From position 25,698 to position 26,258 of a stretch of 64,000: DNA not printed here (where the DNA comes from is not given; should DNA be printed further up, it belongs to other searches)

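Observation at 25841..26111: Type IVa prepilin-like gene inside the tRNA island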

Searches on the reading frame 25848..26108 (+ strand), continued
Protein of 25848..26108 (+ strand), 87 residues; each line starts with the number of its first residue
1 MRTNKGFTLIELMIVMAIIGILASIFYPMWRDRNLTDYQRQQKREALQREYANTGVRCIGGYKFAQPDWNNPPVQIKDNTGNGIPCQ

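Call 33: find_homologous_proteins(query=A2, max_evalue=0.001)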
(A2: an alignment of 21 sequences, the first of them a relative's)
Query A2 (21 sequences) (87 aa, profile of the alignment): 8000 proteins with E <= 0.001 among 8000 candidates; the best 120 are listed.
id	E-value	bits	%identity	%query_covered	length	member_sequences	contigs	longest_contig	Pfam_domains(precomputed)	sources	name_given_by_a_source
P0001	1.2e-31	127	100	100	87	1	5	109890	PF07963.18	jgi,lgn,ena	jgi:prepilin-type N-terminal cleavage/methylation domain-containing protein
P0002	6.4e-31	124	86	100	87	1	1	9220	PF07963.18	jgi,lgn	-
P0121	6.9e-29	118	-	-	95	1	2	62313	PF07963.18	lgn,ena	-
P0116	7.4e-29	118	-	-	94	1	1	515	PF07963.18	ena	-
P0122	2.7e-28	116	37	95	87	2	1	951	PF07963.18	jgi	-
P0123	2.8e-28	116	37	95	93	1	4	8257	PF07963.18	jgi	-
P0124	4.3e-28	115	40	95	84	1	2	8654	PF07963.18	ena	-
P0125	4.8e-28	115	-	-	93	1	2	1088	PF07963.18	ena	-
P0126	5.0e-28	115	-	-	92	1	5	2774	PF07963.18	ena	-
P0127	5.2e-28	115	-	-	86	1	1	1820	PF07963.18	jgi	jgi:prepilin-type N-terminal cleavage/methylation domain-containing protein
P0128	6.1e-28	115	36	95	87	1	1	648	PF07963.18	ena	-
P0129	6.6e-28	115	41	94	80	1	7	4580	PF07963.18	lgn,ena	-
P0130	6.7e-28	115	40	95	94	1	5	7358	PF07963.18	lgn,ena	-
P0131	6.7e-28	115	36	97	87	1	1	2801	PF07963.18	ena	-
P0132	7.6e-28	115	41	94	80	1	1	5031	PF07963.18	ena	-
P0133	8.6e-28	114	41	99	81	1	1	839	PF07963.18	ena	-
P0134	8.7e-28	114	38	95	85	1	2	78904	PF07963.18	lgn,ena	-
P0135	9.0e-28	114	-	-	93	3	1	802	PF07963.18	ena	-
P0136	9.8e-28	114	42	94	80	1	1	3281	PF07963.18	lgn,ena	-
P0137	1.0e-27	114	37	95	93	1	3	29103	PF07963.18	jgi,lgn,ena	-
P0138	1.0e-27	114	37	95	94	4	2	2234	PF07963.18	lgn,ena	-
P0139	1.0e-27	114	-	-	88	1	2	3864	PF07963.18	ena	-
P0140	1.1e-27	114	41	94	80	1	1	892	PF07963.18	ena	-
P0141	1.2e-27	114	38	94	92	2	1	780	PF07963.18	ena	-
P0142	1.3e-27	114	41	94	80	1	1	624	PF07963.18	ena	-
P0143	1.6e-27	113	39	99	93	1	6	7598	PF07963.18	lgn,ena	-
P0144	1.6e-27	113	41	99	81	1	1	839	PF07963.18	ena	-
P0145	1.9e-27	113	44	94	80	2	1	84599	PF07963.18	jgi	-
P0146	2.0e-27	113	40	95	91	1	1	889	PF07963.18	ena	-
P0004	2.1e-27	113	73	100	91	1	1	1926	PF07963.18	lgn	-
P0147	2.6e-27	113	40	95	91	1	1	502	PF07963.18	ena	-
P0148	2.6e-27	113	39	95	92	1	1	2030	PF07963.18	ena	-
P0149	3.0e-27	113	38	94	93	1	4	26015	PF07963.18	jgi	jgi:prepilin-type N-terminal cleavage/methylation domain-containing protein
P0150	3.1e-27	113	-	-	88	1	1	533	PF07963.18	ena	-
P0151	3.2e-27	113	-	-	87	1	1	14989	PF07963.18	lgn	-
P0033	3.2e-27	113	39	94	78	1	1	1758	PF07963.18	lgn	-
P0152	3.3e-27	112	-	-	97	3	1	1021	PF07963.18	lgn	-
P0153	4.0e-27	112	40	95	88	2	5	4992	PF07963.18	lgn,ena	-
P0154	4.8e-27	112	-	-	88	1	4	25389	PF07963.18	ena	-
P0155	4.9e-27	112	-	-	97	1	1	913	PF07963.18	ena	-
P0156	4.9e-27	112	40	95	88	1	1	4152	PF07963.18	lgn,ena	-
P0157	7.6e-27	111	36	97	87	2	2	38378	PF07963.18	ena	-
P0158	8.2e-27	111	39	95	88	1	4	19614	PF07963.18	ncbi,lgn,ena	-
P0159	8.7e-27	111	-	-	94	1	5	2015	PF07963.18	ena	-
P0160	9.3e-27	111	39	95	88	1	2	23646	PF07963.18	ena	-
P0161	1.0e-26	111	37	95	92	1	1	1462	PF07963.18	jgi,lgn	jgi:prepilin-type N-terminal cleavage/methylation domain-containing protein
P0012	1.0e-26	111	44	100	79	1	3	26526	PF07963.18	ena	-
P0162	1.1e-26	111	-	-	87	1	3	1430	PF07963.18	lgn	-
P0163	1.2e-26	111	39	94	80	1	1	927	PF07963.18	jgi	jgi:prepilin-type N-terminal cleavage/methylation domain-containing protein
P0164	1.6e-26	110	46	94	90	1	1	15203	PF07963.18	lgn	-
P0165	1.7e-26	110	37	95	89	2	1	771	PF07963.18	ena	-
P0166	1.9e-26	110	-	-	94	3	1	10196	PF07963.18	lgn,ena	-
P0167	2.1e-26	110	-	-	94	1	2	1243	PF07963.18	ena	-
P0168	2.4e-26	110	41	95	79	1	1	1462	PF07963.18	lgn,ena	-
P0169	3.2e-26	109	-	-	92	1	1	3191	PF07963.18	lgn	-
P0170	3.4e-26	109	38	95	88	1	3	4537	PF07963.18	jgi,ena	-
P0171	4.7e-26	109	37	95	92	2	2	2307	PF07963.18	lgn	-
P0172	5.0e-26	109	41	100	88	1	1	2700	PF07963.18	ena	-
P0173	5.0e-26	109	-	-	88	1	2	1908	PF07963.18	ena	-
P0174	5.7e-26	108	40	95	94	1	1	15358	PF07963.18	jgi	jgi:prepilin-type N-terminal cleavage/methylation domain-containing protein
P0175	7.3e-26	108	39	95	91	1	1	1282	PF07963.18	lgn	-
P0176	7.4e-26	108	38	95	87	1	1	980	PF07963.18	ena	-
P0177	9.5e-26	108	-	-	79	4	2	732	PF07963.18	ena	-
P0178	9.6e-26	108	-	-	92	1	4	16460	PF07963.18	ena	-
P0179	1.0e-25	108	38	94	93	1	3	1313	PF07963.18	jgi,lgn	-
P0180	1.1e-25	108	39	95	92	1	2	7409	PF07963.18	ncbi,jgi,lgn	jgi:prepilin-type N-terminal cleavage/methylation domain-containing protein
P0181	1.1e-25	108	37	95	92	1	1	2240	PF07963.18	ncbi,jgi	jgi:prepilin-type N-terminal cleavage/methylation domain-containing protein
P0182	1.2e-25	108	36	95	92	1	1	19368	PF07963.18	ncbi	-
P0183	1.2e-25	108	36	95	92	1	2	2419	PF07963.18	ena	-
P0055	1.6e-25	107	39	95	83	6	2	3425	PF07963.18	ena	-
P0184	1.6e-25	107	39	100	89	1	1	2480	PF07963.18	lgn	-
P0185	1.7e-25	107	38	95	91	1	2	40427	PF07963.18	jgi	jgi:prepilin-type N-terminal cleavage/methylation domain-containing protein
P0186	1.7e-25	107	40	95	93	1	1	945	PF07963.18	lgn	-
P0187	1.7e-25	107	39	95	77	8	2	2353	PF07963.18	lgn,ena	-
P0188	1.8e-25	107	39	95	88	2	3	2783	PF07963.18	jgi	jgi:prepilin-type N-terminal cleavage/methylation domain-containing protein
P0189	2.4e-25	107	35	95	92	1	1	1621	PF07963.18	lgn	-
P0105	3.1e-25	106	42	95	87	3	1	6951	PF07963.18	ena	-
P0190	3.1e-25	106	35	95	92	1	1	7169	PF07963.18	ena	-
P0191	3.5e-25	106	35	95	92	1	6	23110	PF07963.18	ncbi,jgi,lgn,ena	jgi:prepilin-type N-terminal cleavage/methylation domain-containing protein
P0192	4.6e-25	106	40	95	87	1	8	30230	PF07963.18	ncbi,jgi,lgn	-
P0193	4.7e-25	106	39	95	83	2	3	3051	PF07963.18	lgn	-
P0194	4.8e-25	106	39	95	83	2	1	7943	PF07963.18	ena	-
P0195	5.5e-25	105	39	95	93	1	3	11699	PF07963.18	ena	-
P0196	6.9e-25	105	39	97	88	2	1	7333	PF07963.18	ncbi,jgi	-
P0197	7.0e-25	105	37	95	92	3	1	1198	PF07963.18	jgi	-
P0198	7.1e-25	105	41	94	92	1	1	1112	PF07963.18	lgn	-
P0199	7.3e-25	105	39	95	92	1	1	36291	PF07963.18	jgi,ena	-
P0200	7.5e-25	105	38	100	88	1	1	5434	PF07963.18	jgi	-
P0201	7.7e-25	105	-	-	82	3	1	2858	PF07963.18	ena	-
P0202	7.7e-25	105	-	-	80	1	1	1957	PF07963.18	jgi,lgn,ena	-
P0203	7.8e-25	105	36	95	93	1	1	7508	PF07963.18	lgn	-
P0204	8.4e-25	105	37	95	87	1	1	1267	PF07963.18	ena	-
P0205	8.7e-25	105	40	95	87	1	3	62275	PF07963.18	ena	-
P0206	9.0e-25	105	36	100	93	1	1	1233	PF07963.18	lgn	-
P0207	9.1e-25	105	-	-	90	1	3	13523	PF07963.18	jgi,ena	jgi:prepilin-type N-terminal cleavage/methylation domain-containing protein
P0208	9.3e-25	105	40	94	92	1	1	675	PF07963.18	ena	-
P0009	9.4e-25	105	-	-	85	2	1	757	PF07963.18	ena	-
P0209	1.1e-24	104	37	100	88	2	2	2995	PF07963.18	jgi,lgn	jgi:prepilin-type N-terminal cleavage/methylation domain-containing protein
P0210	1.1e-24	104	40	94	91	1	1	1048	PF07963.18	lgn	-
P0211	1.2e-24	104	40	94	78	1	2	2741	PF07963.18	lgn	-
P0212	1.2e-24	104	-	-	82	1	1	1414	PF07963.18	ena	-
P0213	1.2e-24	104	-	-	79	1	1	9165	PF07963.18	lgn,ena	-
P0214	1.2e-24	104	-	-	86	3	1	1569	PF07963.18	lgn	-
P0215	1.4e-24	104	-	-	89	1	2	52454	PF07963.18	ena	-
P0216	1.5e-24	104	37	95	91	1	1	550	PF07963.18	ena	-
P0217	1.5e-24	104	38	94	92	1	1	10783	PF07963.18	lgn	-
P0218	1.6e-24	104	40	95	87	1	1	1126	PF07963.18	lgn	-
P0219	1.6e-24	104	-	-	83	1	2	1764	PF07963.18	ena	-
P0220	1.7e-24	104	45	100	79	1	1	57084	PF07963.18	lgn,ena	-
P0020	1.8e-24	104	-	-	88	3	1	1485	PF07963.18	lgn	-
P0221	2.5e-24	103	-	-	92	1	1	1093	PF07963.18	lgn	-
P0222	2.7e-24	103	-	-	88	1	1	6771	PF07963.18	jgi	jgi:prepilin-type N-terminal cleavage/methylation domain-containing protein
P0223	3.2e-24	103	37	94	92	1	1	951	PF07963.18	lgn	-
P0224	3.2e-24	103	37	94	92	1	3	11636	PF07963.18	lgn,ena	-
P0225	3.2e-24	103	-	-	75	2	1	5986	PF07963.18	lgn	-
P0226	3.6e-24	103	36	100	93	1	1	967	PF07963.18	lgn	-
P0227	3.9e-24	103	38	94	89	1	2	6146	PF07963.18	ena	-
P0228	4.1e-24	103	-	-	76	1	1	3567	PF07963.18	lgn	-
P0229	4.2e-24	102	37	100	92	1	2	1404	PF07963.18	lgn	-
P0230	5.0e-24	102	40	95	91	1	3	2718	PF07963.18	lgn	-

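Call 35: find_encoding_contigs(protein=P0145, flank=10000, max_places=1)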
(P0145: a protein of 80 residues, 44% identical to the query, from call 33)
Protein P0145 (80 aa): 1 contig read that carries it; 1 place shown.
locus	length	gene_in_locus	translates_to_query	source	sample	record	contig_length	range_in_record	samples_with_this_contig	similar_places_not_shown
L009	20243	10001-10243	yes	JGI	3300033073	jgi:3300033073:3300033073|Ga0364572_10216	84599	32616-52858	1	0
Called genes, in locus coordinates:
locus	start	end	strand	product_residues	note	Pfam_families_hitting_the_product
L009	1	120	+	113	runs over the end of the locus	-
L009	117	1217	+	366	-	PF00438:S-AdoMet_synt_N, PF02772:S-AdoMet_synt_M, PF02773:S-AdoMet_synt_C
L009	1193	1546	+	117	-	-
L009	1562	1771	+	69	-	-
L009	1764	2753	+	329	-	PF02739:5_3_exonuc_N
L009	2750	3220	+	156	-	-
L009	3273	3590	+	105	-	-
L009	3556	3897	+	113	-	-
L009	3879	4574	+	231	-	PF05721:PhyH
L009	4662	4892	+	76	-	-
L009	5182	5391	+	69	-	-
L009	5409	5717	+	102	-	-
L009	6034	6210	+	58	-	-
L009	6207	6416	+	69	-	-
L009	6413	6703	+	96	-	-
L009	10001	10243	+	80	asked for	PF07963:N_methyl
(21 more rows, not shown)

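Call 36: find_encoding_contigs(protein=P0134, flank=10000, max_places=1)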
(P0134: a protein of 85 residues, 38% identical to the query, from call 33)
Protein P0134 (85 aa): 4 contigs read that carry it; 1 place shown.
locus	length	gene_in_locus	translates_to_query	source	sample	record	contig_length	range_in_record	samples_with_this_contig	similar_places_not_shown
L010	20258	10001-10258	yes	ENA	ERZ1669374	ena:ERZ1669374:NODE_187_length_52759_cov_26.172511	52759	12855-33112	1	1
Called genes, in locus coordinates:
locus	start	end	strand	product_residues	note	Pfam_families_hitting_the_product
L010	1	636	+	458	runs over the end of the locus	PF05226:CHASE2, PF00211:Guanylate_cyc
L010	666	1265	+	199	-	PF01541:GIY-YIG (weak), PF07460:NUMOD3 (weak)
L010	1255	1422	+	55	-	-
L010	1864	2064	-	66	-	-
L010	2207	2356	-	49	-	-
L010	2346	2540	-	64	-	-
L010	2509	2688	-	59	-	-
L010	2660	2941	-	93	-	-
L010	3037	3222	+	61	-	-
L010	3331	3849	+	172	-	-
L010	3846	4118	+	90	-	-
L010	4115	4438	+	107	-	-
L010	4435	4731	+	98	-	-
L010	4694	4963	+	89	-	-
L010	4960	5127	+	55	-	-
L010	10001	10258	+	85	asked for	PF07963:N_methyl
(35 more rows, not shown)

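Call 37: find_encoding_contigs(protein=P0192, flank=10000, max_places=2)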
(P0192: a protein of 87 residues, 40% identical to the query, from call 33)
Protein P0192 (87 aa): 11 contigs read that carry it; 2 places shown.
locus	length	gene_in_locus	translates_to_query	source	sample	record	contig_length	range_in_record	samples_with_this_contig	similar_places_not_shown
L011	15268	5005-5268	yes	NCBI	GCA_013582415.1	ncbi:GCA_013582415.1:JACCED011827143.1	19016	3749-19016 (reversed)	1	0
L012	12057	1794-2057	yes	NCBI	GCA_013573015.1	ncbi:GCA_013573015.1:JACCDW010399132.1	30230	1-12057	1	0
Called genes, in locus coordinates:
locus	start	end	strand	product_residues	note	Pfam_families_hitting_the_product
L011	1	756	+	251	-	?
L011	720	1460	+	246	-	-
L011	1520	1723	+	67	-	-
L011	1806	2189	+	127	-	-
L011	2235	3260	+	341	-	-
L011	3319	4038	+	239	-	-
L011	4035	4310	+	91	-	-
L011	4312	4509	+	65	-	-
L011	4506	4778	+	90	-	-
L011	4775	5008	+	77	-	-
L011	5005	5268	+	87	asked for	PF07963:N_methyl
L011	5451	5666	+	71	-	-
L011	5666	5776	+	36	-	-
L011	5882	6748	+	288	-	-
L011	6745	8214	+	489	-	PF00270:DEAD, PF04851:ResIII, PF00271:Helicase_C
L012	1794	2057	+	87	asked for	PF07963:N_methyl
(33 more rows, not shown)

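Call 41: search_solved_structures(query=A3, max_evalue=1, show_alignments=2)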
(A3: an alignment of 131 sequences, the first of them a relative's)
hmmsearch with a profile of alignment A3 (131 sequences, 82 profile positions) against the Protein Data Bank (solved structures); distinct sequences matched with E-value up to 1: 24.
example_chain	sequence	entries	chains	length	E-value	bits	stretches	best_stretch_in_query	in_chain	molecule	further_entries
9egp_A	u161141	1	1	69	1.2e-12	51.1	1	3-38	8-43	Geopilin domain 1 protein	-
9laa_A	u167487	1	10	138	2.1e-12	50.4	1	3-45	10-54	Type IV pilin protein PilA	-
7tgg_A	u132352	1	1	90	9.1e-12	48.3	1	3-35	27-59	Geopilin domain 1 protein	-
8tum_e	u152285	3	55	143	9.2e-11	45.1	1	6-61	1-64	Type IV major pilin protein PilA | Pilin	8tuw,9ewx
8tj2_C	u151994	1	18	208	1.3e-10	44.6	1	6-43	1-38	Type IV major pilin protein PilA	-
8p3b_A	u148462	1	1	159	1.7e-10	44.3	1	6-37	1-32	Fimbrial protein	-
2hi2_A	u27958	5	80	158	1.8e-10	44.2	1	6-37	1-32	Fimbrial protein | PilA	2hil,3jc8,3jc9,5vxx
1ay2_A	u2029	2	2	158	1.9e-10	44.1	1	6-37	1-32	TYPE 4 PILIN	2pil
5kua_A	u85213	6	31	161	2.4e-10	43.7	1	6-37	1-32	pilin | Neisseria meningitidis PilE variant SB-GATDH | Neisseria meningitidis PilE, SB-DATDH variant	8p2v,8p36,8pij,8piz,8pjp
1oqw_A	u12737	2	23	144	3.2e-10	43.4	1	6-37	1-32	Fimbrial protein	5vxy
2m7g_A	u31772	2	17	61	1.1e-09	41.7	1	6-36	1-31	Geopilin domain 1 protein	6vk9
3sok_A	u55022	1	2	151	2.3e-09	40.6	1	6-36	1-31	Fimbrial protein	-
6xxd_A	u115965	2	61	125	3.3e-09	40.1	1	6-52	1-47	PilA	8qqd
8tob_GA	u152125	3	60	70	5.4e-09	39.4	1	7-40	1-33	Fimbrial protein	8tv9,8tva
8pfb_G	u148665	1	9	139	2.5e-08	37.3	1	6-59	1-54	Type IV pilin PilE1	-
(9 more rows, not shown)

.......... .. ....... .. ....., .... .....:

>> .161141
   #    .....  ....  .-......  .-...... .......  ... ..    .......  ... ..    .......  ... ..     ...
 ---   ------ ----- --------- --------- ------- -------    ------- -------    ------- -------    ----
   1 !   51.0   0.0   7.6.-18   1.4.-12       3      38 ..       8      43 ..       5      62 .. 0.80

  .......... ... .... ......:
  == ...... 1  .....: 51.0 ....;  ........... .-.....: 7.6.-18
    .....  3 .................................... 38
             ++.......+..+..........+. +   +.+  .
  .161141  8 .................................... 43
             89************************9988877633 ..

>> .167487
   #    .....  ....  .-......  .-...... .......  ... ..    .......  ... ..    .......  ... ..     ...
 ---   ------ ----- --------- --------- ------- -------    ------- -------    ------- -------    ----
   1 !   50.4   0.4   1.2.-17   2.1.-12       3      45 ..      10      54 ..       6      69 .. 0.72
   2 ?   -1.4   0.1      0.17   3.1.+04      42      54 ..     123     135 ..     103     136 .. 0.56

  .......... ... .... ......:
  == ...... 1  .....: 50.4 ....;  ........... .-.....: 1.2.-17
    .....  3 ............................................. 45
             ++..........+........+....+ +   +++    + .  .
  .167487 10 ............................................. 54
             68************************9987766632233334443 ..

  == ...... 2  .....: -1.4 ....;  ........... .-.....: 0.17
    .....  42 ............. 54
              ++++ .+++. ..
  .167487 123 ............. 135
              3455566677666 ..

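Call 50: predict_structure(alignment_id=A3)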
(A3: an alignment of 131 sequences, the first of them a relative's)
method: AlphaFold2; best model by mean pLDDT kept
length: 87 residues; sequences in the alignment: 131
mean_pLDDT: 78.6   pTM: 0.38
mean pLDDT of the five models: 78.6, 77.6, 76.4, 75.6, 75.1
residues with pLDDT >= 90: 23; 70-90: 37; 50-70: 26; < 50: 1
segments of 3 or more residues with pLDDT < 50: none
pLDDT, mean of each block of 10 residues (from residue 1): 70 95 87 70 61 70 81 87 88
secondary structure, 60 per line:
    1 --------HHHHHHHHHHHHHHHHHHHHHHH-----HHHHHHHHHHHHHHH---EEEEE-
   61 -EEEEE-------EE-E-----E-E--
elements in order: H9-31 H37-51 E55-59 E62-66

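Call 54: fold_search(model_id=the predicted structure, library=pdb)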
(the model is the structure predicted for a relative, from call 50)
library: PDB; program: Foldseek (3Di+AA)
matches with E <= 10: 22; with E <= 0.001: 0
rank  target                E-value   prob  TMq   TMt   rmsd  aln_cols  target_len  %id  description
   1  4zaj                  1.4e+00  0.12  0.25  0.05  13.4        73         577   14  2.2 Angstrom Crystal Structure of a Human Arginyl-tRNA Synthetase (released 2016-03-30)
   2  4q2y_A                1.8e+00  0.11  0.25  0.05  13.6        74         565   14  Crystal structure of Arginyl-tRNA synthetase (released 2014-07-23)
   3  4q2t_B                1.9e+00  0.11  0.25  0.05  13.5        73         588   14  Crystal structure of Arginyl-tRNA synthetase complexed with L-arginine (released 2014-07-23)
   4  4q2x_A                2.0e+00  0.10  0.25  0.05  13.5        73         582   14  Crystal structure of Arginyl-tRNA synthetase complexed with L-canavanine (released 2014-07-23)
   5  4q2t_A                2.5e+00  0.09  0.26  0.05  13.5        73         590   14  Crystal structure of Arginyl-tRNA synthetase complexed with L-arginine (released 2014-07-23)
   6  7ytt_B                3.5e+00  0.23  0.28  0.33   2.8        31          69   10  Crystal structure of vaccinia virus G3/L5 sub-complex (SeMet-labeled, P21 space group) (released 2023-02-08)
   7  4q2x_B                4.6e+00  0.06  0.25  0.05  13.5        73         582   14  Crystal structure of Arginyl-tRNA synthetase complexed with L-canavanine (released 2014-07-23)
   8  9uzo_F                4.9e+00  0.08  0.30  0.26  11.4        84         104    8  Cryo-EM Structure of the Vaccinia Virus Entry/Fusion Complex (EFC) Lacking the F9 Subunit (released 2025-12-17)
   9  4q2y_B                4.9e+00  0.06  0.25  0.05  13.5        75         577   15  Crystal structure of Arginyl-tRNA synthetase (released 2014-07-23)
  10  4fxw_B                6.0e+00  0.02  0.14  0.14   8.4        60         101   18  Structure of phosphorylated SF1 complex with U2AF65-UHM domain (released 2013-01-16)
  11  8cli_C                6.9e+00  0.02  0.12  0.03   7.5        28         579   25  TFIIIC TauB-DNA monomer (released 2023-06-21)
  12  3tto_B                7.4e+00  0.04  0.14  0.02   5.0        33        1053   15  Crystal structure of Leuconostoc mesenteroides NRRL B-1299 N-terminally truncated dextransucrase DSR-E in triclinic fo (released 2012-01-25)
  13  7x4a                  7.4e+00  0.02  0.18  0.07  14.4        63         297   13  Native CD-NTase ClCdnE (released 2023-03-08)
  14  2m2f_MODEL_1_A        8.5e+00  0.08  0.23  0.31   3.0        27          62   11  The membran-proximal domain of ADAM17 (released 2013-04-10)
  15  5n6a                  8.5e+00  0.05  0.20  0.03   4.7        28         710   14  Cardiac muscle myosin motor domain in the pre-powerstroke state (released 2017-08-09)
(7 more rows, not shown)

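Call 60: get_annotated_region(hit=H23, flank=1500)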
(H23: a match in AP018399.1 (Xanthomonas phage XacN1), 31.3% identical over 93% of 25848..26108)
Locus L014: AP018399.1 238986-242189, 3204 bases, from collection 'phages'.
description: Xanthomonas phage XacN1 DNA, complete genome.
organism: Xanthomonas phage XacN1 (NCBI taxid 2042251)
taxonomy: Viruses; Duplodnaviria; Heunggongvirae; Uroviricota; Caudoviricetes
host: Xanthomonas citri; source: -; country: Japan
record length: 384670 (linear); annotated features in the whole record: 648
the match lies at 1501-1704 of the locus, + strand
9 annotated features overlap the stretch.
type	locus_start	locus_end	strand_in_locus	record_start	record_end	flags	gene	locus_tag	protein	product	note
CDS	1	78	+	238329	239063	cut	-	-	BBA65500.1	predicted ORF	ORF352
CDS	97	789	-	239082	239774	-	-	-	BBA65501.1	predicted ORF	ORF353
CDS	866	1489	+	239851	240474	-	-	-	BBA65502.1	hypothetical protein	ORF354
CDS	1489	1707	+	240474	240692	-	-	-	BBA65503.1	predicted ORF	ORF355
CDS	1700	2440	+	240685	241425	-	-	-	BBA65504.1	NAD+ synthetase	ORF356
CDS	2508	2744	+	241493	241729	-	-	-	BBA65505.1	hypothetical protein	ORF357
CDS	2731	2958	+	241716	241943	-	-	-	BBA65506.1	predicted ORF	ORF358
CDS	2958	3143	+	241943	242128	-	-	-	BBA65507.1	predicted ORF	ORF359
CDS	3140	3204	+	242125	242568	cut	-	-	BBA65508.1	glutamyl-tRNA amidotransferase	ORF360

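Call 61: get_annotated_region(hit=H22, flank=1500)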
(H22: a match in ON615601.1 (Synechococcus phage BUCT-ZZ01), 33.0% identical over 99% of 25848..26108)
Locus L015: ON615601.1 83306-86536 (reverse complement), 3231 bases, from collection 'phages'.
description: Synechococcus phage BUCT-ZZ01, complete genome.
organism: Synechococcus phage BUCT-ZZ01 (NCBI taxid 2951202)
taxonomy: Viruses; Duplodnaviria; Heunggongvirae; Uroviricota; Caudoviricetes; Kyanoviridae
host: Synechococcus elongatus PCC 7942 = FACHB-805; source: lake; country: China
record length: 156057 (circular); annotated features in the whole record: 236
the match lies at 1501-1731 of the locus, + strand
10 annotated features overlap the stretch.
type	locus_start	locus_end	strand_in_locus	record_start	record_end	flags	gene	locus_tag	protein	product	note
CDS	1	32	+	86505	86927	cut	-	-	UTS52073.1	hypothetical protein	-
CDS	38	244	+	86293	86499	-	-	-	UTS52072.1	hypothetical protein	-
CDS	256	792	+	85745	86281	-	-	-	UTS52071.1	hypothetical protein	-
CDS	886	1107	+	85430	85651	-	-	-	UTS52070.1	hypothetical protein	-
CDS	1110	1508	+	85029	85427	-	-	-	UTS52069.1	hypothetical protein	-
CDS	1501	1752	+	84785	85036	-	-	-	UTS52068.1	hypothetical protein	-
CDS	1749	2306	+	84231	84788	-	-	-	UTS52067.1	hypothetical protein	-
CDS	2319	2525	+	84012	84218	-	-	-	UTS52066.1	hypothetical protein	-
CDS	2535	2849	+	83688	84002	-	-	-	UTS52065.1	hypothetical protein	-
CDS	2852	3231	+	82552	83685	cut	-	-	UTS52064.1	hypothetical protein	-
